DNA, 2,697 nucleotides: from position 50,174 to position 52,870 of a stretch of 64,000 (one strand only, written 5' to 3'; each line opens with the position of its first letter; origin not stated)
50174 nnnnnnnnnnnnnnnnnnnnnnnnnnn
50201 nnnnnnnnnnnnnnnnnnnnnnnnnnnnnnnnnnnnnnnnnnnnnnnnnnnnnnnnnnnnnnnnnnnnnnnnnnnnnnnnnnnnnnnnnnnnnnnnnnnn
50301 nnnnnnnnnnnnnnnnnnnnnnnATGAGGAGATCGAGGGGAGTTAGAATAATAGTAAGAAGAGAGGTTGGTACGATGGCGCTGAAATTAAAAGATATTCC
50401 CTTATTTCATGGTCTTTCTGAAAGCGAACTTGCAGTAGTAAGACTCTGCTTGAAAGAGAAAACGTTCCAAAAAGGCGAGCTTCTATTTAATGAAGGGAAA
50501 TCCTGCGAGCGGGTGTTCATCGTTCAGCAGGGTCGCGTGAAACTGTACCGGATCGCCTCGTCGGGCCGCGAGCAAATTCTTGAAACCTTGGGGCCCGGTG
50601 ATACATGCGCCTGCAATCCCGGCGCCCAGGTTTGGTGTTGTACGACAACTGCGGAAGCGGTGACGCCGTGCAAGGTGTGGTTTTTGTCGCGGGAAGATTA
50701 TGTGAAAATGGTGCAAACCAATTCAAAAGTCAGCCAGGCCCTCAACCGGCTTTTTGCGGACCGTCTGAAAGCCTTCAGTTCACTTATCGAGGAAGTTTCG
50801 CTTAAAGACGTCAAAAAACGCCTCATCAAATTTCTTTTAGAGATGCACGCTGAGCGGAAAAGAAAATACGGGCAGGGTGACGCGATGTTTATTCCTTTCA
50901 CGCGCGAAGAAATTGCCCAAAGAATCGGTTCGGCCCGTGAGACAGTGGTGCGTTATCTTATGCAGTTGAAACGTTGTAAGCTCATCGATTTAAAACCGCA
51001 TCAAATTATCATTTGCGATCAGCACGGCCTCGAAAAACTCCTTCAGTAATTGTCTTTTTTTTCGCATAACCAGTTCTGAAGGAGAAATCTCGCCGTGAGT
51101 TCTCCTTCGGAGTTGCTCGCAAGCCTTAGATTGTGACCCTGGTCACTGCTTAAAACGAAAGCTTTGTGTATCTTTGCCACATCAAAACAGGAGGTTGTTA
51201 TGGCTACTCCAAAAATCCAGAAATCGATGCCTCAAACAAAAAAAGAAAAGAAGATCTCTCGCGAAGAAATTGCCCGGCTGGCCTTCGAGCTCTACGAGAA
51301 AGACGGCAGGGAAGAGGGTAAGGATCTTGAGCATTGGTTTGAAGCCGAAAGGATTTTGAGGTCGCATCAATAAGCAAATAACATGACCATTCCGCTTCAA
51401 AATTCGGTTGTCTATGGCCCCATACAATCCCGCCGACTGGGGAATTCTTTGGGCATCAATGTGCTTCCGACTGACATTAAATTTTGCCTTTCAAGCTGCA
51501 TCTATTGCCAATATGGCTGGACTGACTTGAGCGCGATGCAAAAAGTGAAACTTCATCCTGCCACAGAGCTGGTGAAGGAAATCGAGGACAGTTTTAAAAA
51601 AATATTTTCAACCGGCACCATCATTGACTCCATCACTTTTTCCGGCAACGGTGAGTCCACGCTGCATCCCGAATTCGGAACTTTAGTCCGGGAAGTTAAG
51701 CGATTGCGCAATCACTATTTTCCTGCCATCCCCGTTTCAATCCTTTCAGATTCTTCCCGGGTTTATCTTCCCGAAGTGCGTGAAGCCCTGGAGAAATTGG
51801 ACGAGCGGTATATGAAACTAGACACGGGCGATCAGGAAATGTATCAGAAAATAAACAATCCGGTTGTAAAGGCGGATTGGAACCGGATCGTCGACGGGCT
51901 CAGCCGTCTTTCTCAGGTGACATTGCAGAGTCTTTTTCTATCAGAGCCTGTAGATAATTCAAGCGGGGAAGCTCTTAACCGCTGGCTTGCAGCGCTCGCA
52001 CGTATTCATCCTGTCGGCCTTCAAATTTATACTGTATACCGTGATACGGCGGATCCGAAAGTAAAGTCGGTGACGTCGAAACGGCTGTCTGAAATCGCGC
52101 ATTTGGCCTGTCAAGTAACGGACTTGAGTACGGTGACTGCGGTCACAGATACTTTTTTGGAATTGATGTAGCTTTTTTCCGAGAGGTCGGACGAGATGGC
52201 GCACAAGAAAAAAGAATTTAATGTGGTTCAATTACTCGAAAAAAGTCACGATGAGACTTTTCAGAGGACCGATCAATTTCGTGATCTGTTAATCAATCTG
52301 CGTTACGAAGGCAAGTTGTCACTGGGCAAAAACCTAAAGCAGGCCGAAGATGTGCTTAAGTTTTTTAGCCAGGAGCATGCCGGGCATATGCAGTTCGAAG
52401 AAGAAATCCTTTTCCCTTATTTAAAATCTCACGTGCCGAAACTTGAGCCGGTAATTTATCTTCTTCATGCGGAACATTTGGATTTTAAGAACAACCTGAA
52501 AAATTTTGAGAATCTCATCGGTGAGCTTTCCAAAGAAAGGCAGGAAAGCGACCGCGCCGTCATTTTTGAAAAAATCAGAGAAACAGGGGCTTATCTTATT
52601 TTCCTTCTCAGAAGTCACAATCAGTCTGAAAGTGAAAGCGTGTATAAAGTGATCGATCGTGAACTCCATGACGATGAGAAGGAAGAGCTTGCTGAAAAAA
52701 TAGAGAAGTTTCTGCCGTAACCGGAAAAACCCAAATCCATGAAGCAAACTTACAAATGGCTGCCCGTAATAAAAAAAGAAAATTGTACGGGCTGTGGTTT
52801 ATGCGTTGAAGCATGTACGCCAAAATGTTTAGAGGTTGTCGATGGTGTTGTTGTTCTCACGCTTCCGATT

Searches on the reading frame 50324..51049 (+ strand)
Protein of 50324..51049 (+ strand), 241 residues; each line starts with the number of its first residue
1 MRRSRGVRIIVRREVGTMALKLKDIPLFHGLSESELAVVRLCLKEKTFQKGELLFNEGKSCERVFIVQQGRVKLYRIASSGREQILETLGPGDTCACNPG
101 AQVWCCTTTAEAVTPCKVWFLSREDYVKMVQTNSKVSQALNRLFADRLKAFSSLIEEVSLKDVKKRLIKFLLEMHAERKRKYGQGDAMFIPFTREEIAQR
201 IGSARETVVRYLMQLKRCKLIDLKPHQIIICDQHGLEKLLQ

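Call 6: search_protein_families(library=pfam, proteins=[window:50324-51049:+])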
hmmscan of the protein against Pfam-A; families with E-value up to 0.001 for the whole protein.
window:50324-51049:+ (241 aa): 3 families
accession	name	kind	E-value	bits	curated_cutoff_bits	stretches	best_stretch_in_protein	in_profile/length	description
PF00027.35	cNMP_binding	-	5.7e-20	71.5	27.5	1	46-133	2-89/89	Cyclic nucleotide-binding domain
PF13545.12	HTH_Crp_2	-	2.9e-16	59.6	27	1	165-239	1-70/70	Crp-like helix-turn-helix domain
PF00325.26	Crp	-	2.7e-06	27.5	21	1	191-221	2-32/32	Bacterial regulatory proteins, crp family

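Call 11: find_homologous_proteins(query=window:50375-51046:+)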
Query seq(224 aa) (224 aa): 494 proteins with E <= 0.001 among 674 candidates; the best 120 are listed.
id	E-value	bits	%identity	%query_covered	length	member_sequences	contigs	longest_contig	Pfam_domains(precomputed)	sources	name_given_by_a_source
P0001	1.6e-144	497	100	100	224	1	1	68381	PF13545.13,PF00027.36,PF00325.27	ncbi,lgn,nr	ncbi:MAG: Crp/Fnr family transcriptional regulator [Candidatus Omnitrophica bacterium]|nr:Crp/Fnr fa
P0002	1.4e-120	419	82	100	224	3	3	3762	PF13545.13,PF00027.36,PF00325.27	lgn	-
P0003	1.8e-112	392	79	98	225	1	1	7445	PF13545.13,PF00027.36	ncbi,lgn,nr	ncbi:MAG: Crp/Fnr family transcriptional regulator [Candidatus Omnitrophica bacterium]|nr:Crp/Fnr fa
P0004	2.6e-110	385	78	100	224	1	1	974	PF13545.13,PF00027.36,PF00325.27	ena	-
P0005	2.1e-107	375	75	100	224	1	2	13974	PF13545.13,PF00027.36,PF00325.27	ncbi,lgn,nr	ncbi:MAG: Crp/Fnr family transcriptional regulator [Candidatus Omnitrophica bacterium]|nr:Crp/Fnr fa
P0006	2.7e-106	372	75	100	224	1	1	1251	PF13545.13,PF00027.36,PF00325.27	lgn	-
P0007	2.8e-106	372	81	91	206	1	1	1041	PF13545.13,PF00027.36,PF00325.27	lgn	-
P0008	3.5e-104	365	74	100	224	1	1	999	PF13545.13,PF00027.36,PF00325.27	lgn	-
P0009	4.1e-103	361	74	100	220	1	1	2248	PF13545.13,PF00027.36,PF00325.27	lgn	-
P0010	4.2e-103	361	74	100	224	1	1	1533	PF13545.13,PF00027.36,PF00325.27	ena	-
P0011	3.3e-102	359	73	100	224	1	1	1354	PF13545.13,PF00027.36,PF00325.27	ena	-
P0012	5.5e-102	358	72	100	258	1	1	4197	PF12840.14,PF13545.13,PF00027.36,PF00325.27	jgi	jgi:CRP/FNR family transcriptional regulator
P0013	1.8e-101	356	72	100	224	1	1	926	PF12840.14,PF13545.13,PF00027.36,PF00325.27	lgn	-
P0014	3.5e-101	355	70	100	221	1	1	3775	PF13545.13,PF00027.36,PF00325.27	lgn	-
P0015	3.8e-101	355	74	98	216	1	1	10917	PF13545.13,PF00027.36,PF00325.27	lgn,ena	-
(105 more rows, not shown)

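Call 12: search_solved_structures(query=window:50375-51046:+, show_alignments=4)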
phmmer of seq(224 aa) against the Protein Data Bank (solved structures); distinct sequences matched with E-value up to 0.001: 94 (the best 60 are shown).
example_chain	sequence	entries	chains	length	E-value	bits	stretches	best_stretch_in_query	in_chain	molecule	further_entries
3h3u_A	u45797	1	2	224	1.3e-20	77.1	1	9-219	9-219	PROBABLE TRANSCRIPTIONAL REGULATORY PROTEIN (PROBABLY CRP/FNR-FAMILY)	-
3mzh_A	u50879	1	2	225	1.3e-20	77.1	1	9-219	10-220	PROBABLE TRANSCRIPTIONAL REGULATORY PROTEIN (PROBABLY CRP/FNR-FAMILY)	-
3d0s_A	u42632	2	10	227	1.3e-20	77.1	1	9-219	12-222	TRANSCRIPTIONAL REGULATORY PROTEIN | PROBABLE TRANSCRIPTIONAL REGULATORY PROTEIN (PROBABLY CRP/ FNR-FAMILY)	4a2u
3i54_A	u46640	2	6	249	1.8e-20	76.6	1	9-219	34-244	Transcriptional regulator, Crp/Fnr family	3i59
7ets_A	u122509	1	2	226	1.7e-18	70.2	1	25-213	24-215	Crp/Fnr family transcriptional regulator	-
4cyd_A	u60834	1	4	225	2.1e-17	66.6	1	25-219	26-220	PROBABLE TRANSCRIPTION REGULATOR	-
4byy_A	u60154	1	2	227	2.2e-17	66.6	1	25-219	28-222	TRANSCRIPTIONAL REGULATOR, CRP/FNR FAMILY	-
3r6s_A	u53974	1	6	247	3e-17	66.1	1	25-219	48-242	transcription regulator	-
4ev0_A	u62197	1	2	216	1.1e-16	64.3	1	6-216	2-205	Transcription regulator, Crp family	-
3dv8_A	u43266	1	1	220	7e-16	61.6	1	8-222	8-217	transcriptional regulator, Crp/Fnr family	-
3dkw_A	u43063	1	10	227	1.2e-15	60.9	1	10-220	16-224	DNR protein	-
2pqq_A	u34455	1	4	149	4e-15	59.2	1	5-140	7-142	Putative transcriptional regulator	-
6dt4_A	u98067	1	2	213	1.3e-13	54.2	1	35-212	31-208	Cyclic AMP receptor protein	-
1i5z_A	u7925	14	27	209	2.4e-13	53.3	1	35-212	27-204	CATABOLITE GENE ACTIVATOR PROTEIN | CATABOLITE GENE ACTIVATOR PROTEIN (CAP) | PROTEIN (CATABOLITE GENE ACTIVATOR PROTEIN (CAP))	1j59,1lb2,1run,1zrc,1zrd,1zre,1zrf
1i6x_A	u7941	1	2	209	2.4e-13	53.3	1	35-212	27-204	CATABOLITE GENE ACTIVATOR PROTEIN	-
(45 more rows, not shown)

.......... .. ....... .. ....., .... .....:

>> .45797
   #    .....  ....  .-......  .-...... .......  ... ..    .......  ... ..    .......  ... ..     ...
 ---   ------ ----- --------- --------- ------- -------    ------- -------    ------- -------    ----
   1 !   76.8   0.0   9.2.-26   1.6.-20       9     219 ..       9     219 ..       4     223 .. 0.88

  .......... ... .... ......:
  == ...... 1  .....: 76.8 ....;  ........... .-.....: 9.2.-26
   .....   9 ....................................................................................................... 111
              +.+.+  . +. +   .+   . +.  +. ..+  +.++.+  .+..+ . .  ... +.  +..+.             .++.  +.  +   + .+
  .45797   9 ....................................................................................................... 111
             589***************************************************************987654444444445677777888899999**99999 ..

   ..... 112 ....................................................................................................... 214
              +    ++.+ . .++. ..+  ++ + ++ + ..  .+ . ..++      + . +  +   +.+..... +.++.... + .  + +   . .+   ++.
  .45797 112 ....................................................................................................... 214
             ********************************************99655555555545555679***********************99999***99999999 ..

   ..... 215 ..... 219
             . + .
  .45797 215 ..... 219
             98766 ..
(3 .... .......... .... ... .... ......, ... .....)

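Call 15: find_related_loci(query=A1, collection=genome_contigs, flank=10000)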
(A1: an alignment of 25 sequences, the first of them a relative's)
Query A1 (224 aa) in genome_contigs; peptide patterns used: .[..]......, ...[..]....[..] (x = any residue, [..] = any of these).
133 stretches matched a pattern; 77 encode a relative of the query (tblastn E <= 1e-3); 76 distinct loci.
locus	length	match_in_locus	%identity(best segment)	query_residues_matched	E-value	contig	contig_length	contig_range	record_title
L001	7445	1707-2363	79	5-223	7e-119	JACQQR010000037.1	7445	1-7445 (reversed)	MAG: Candidatus Omnitrophota bacterium isolate NC_groundwater_1338_Ag_S-0.2um_49_33 S_p2_S4_coassembly_k141_442025, whol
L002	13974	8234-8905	75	1-224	6e-115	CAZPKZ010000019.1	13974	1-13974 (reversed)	MAG TPA_asm: uncultured bacterium isolate binchicken_co125_1162 genome assembly, contig: NODE_8810_length_13974_cov_4.81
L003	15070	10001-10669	71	1-223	3e-109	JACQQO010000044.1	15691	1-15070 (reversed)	MAG: Candidatus Omnitrophota bacterium isolate NC_groundwater_1335_Ag_S-0.2um_46_49 S_p2_S4_coassembly_k141_1376133, who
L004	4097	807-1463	69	5-223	3e-106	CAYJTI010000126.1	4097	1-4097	MAG TPA_asm: uncultured bacterium isolate ERP125453_co1_299 genome assembly, contig: NODE_30522_length_4097_cov_5.197180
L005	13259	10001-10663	70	1-223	2e-104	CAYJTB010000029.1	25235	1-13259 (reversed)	MAG TPA_asm: uncultured bacterium isolate ERP125453_co1_402 genome assembly, contig: NODE_1749_length_25235_cov_8.713304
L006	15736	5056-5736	68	4-223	3e-102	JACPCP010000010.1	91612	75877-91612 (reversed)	MAG: Candidatus Omnitrophota bacterium isolate NC_groundwater_286_Ag_S-0.65um_55_12 S6_GD2017_2_S65_scaffold_127, whole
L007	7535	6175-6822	71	5-223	2e-102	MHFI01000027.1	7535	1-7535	MAG: Omnitrophica bacterium RIFCSPHIGHO2_02_FULL_51_18 rifcsphigho2_02_scaffold_22958, whole genome shotgun sequence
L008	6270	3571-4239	68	1-223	2e-101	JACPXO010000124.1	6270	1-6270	MAG: Candidatus Omnitrophota bacterium isolate NC_groundwater_839_Pr1_B-0.1um_55_15 Montesol18_Bp1_scaffold_920929, whol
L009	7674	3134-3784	70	5-223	1e-100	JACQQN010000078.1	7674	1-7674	MAG: Candidatus Omnitrophota bacterium isolate NC_groundwater_1334_Ag_S-0.2um_43_29 S_p2_S4_coassembly_k141_1699372, who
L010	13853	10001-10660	69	5-223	4e-100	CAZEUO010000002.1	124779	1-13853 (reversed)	MAG TPA_asm: uncultured Planctomycetales bacterium isolate SRP178908_co1_326 genome assembly, contig: NODE_52_length_124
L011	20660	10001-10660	67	5-224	1e-99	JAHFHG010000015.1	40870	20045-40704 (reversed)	MAG: Candidatus Omnitrophota bacterium isolate nzgw333 NODE_506_length_40871_cov_4.882699, whole genome shotgun sequence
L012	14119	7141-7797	67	5-223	5e-99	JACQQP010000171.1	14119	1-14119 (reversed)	MAG: Candidatus Omnitrophota bacterium isolate NC_groundwater_1336_Ag_S-0.2um_47_36 S_p2_S4_coassembly_k141_3841405, who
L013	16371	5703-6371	66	1-223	5e-99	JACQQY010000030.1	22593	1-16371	MAG: Candidatus Omnitrophota bacterium isolate NC_groundwater_1345_Ag_S-0.2um_53_61 S_p2_S4_coassembly_k141_863459, whol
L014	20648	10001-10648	66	1-223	2e-98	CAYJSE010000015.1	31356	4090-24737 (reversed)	MAG TPA_asm: uncultured Planctomycetia bacterium isolate ERP125453_co1_305 genome assembly, contig: NODE_1189_length_313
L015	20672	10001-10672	64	4-223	3e-96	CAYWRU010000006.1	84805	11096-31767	MAG TPA_asm: uncultured bacterium isolate SRP257259_co1_296 genome assembly, contig: NODE_243_length_84805_cov_6.114537,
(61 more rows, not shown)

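Call 32: search_protein_families(library=ncbifam, proteins=[window:50375-51049:+], max_evalue=0.001)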
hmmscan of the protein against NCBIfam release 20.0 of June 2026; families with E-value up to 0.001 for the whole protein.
window:50375-51049:+ (224 aa): 12 families
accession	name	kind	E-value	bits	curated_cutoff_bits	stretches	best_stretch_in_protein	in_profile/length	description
NF050806.1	TransRegFixKCaul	equivalog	4.9e-18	65.1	300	1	20-223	17-214/215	transcriptional regulator FixK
NF008732.0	PRK11753.1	equivalog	1.1e-17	64.2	266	1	29-215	26-212/214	cAMP-activated global transcriptional regulator CRP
NF008365.0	PRK11161.1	subfamily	5e-16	58.7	228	1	13-222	33-242/250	fumarate/nitrate reduction transcriptional regulator Fnr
NF006901.0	PRK09392.1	equivalog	6.5e-14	51.8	211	1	4-222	8-220/236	transcriptional activator FtrB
TIGR03697.1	NtcA_cyano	equivalog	4e-13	49.6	244.95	1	35-217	2-186/193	global nitrogen regulator NtcA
NF045989.1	TransRegFnrLRhodb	equivalog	7.2e-13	48.3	300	1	28-215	38-226/245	transcriptional regulator FnrL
NF041163.2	encap_f2b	equivalog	1.3e-11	44.3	400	1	4-128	72-198/450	family 2B encapsulin nanocompartment shell protein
NF053664.1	TransRegPtrACyano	equivalog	1.3e-11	44.2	300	1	45-214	28-190/196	Crp/Fnr family transcriptional regulator PtrA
NF010499.0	PRK13918.1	equivalog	1.2e-10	41.2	274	1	26-222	12-200/205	CRP/FNR family transcriptional regulator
NF052518.1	TransRegLdrP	equivalog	4.2e-10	40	300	1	29-221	2-186/195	transcriptional regulator LdrP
NF050815.1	TransActFtrBCaul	equivalog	3.4e-08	33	300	1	3-199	9-200/251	transcriptional activator FtrB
NF058543.1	ActPatMycb56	equivalog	3.5e-06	26.1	460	1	10-191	3-175/317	acetyltransferase Pat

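Call 63: predict_structure(alignment_id=A1)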
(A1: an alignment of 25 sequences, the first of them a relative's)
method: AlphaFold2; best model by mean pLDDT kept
length: 224 residues; sequences in the alignment: 25
mean_pLDDT: 75.8   pTM: 0.52
mean pLDDT of the five models: 75.8, 75.3, 74.7, 73.5, 72.7
residues with pLDDT >= 90: 32; 70-90: 119; 50-70: 61; < 50: 12
segments of 3 or more residues with pLDDT < 50: 132-143
pLDDT, mean of each block of 10 residues (from residue 1): 79 84 87 90 76 90 81 85 58 92 78 69 68 39 63 81 63 61 72 86 81 84 77
secondary structure, 60 per line:
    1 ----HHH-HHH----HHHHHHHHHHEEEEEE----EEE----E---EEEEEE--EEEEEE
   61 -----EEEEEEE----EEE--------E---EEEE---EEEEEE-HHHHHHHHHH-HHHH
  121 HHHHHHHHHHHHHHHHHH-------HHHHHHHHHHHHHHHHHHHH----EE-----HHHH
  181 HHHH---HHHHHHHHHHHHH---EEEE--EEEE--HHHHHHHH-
elements in order: H16-25 E26-31 E36-38 E47-52 E55-60 E66-72 E77-79 E92-95 E99-104 H106-115 H117-138 H146-165 H177-184 H188-200 E204-207 E210-213 H216-223

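Call 65: fold_search(model_id=the predicted structure, library=pdb)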
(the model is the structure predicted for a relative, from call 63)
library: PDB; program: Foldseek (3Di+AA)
matches with E <= 10: 1880; with E <= 0.001: 620
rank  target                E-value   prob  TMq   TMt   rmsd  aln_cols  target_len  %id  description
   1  4ev0_D                1.9e-18  1.00  0.54  0.56  12.8       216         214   26  Crystal Structure of Thermus thermophilus Catabolite Activator Protein (released 2012-06-20)
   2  4ev0_A                5.3e-18  1.00  0.55  0.57  12.1       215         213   26  Crystal Structure of Thermus thermophilus Catabolite Activator Protein (released 2012-06-20)
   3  3i54_D                2.1e-17  1.00  0.51  0.50  15.7       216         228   27  Crystal structure of MtbCRP in complex with cAMP (released 2009-09-08)
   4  3d0s_A                2.6e-17  1.00  0.53  0.53  15.5       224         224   27  cAMP receptor protein from m.tuberculosis, cAMP-free form (released 2009-02-03)
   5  3r6s_A                6.0e-17  1.00  0.53  0.52  15.2       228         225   25  Crystal structure of GlxR transcription factor from Corynebacterium glutamicum with cAMP (released 2012-03-28)
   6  4a2u_F                7.2e-17  1.00  0.53  0.53  15.6       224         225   27  CRP(CAP) from Myco. Tuberculosis, with cAMP (released 2012-10-10)
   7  4a2u_H                9.1e-17  1.00  0.54  0.53  15.3       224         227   26  CRP(CAP) from Myco. Tuberculosis, with cAMP (released 2012-10-10)
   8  3mzh_A                1.0e-16  1.00  0.51  0.51  15.7       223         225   27  Crystal structure of cAMP receptor protein from mycobacterium tuberculosis in complex with cAMP and its DNA binding el (released 2011-06-08)
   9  3h3u_A                2.0e-16  1.00  0.51  0.53  15.1       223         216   26  Crystal structure of CRP (cAMP receptor Protein) from Mycobacterium tuberculosis (released 2010-02-02)
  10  3r6s_C                2.4e-16  1.00  0.55  0.55  15.3       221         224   26  Crystal structure of GlxR transcription factor from Corynebacterium glutamicum with cAMP (released 2012-03-28)
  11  7ets_B                2.4e-16  1.00  0.50  0.50  15.3       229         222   28  Crystal structure of crp protein from Gardnerella Vaginalis (released 2022-04-27)
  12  3dv8                  2.4e-16  1.00  0.47  0.49  13.7       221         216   27  Crystal structure of a putative transcriptional regulator of the crp/fnr family (eubrec_1222) from eubacterium rectale a (released 2008-08-05)
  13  7ets_A                2.8e-16  1.00  0.50  0.50  15.3       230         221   28  Crystal structure of crp protein from Gardnerella Vaginalis (released 2022-04-27)
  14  4cyd_A                3.6e-16  1.00  0.54  0.54  15.4       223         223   25  GlxR bound to cAMP (released 2014-12-17)
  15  4byy_A                3.8e-16  1.00  0.53  0.53  15.2       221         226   26  Apo GlxR (released 2014-07-30)
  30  9day_B                1.5e-14  1.00  0.51  0.50  12.2       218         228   19  Crystal Structure of the Transcriptional Regulator HcpR from Porphyromonas Gingivalis (released 2026-01-28)
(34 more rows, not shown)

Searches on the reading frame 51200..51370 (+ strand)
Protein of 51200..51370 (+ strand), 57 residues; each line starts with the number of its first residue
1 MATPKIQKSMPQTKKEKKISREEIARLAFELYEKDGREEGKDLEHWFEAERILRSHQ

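Call 23: search_protein_families(library=pfam, proteins=[window:51200-51370:+], max_evalue=0.01)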
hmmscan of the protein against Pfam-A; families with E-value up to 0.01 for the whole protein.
seq(57 aa): 1 family
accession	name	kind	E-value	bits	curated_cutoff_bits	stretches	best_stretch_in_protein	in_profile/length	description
PF11154.13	DUF2934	-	1.8e-11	44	22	1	21-54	3-36/37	Protein of unknown function (DUF2934)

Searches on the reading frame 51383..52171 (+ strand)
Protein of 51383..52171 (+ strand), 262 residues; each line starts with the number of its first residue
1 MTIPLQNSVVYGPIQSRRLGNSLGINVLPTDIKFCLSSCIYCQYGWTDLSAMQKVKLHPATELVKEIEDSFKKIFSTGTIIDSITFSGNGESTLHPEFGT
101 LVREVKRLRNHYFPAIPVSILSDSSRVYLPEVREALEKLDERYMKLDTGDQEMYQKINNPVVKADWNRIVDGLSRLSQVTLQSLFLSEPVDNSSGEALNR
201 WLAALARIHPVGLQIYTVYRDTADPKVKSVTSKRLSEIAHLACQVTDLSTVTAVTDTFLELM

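Call 6: search_protein_families(library=pfam, proteins=[window:51383-52171:+])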
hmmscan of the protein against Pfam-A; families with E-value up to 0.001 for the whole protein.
window:51383-52171:+ (262 aa): 1 family
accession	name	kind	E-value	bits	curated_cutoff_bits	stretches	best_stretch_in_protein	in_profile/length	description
PF04055.27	Radical_SAM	-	2e-10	41.6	29.5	1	33-179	5-139/166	Radical SAM superfamily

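Call 32: search_protein_families(library=ncbifam, proteins=[window:51383-52171:+], max_evalue=0.001)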
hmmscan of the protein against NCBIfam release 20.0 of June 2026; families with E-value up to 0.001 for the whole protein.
window:51383-52171:+ (262 aa): 3 families
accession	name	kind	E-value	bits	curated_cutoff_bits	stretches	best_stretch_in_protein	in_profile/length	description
TIGR03972.1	rSAM_TYW1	equivalog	1.2e-08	34.4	317.95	1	81-180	119-210/297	4-demethylwyosine synthase TYW1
NF038283.1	viperin_w_prok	equivalog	0.00017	20.9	180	1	33-157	10-125/281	viperin family antiviral radical SAM protein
TIGR04321.1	spiroSPASM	subfamily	0.0007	18.4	250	1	35-183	241-383/510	spiro-SPASM protein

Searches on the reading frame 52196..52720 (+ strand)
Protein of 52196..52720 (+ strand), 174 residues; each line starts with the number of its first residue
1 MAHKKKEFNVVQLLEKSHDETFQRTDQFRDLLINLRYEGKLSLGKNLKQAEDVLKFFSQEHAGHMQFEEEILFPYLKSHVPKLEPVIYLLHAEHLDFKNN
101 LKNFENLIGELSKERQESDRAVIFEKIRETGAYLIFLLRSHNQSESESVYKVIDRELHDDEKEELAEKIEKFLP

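Call 6: search_protein_families(library=pfam, proteins=[window:52196-52720:+])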
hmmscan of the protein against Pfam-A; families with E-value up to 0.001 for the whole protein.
window:52196-52720:+ (174 aa): 1 family
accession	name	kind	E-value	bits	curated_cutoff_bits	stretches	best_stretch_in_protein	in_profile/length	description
PF01814.28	Hemerythrin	-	1.1e-12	49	25.3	1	10-151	2-125/127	Hemerythrin HHE cation binding domain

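Call 32: search_protein_families(library=ncbifam, proteins=[window:52196-52720:+], max_evalue=0.001)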
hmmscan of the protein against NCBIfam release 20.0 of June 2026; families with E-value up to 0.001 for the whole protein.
window:52196-52720:+ (174 aa): 1 family
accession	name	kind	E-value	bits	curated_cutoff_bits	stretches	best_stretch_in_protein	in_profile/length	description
NF008221.0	PRK10992.1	equivalog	0.00056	19.5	254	0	52-111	117-177/220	iron-sulfur cluster repair protein YtfE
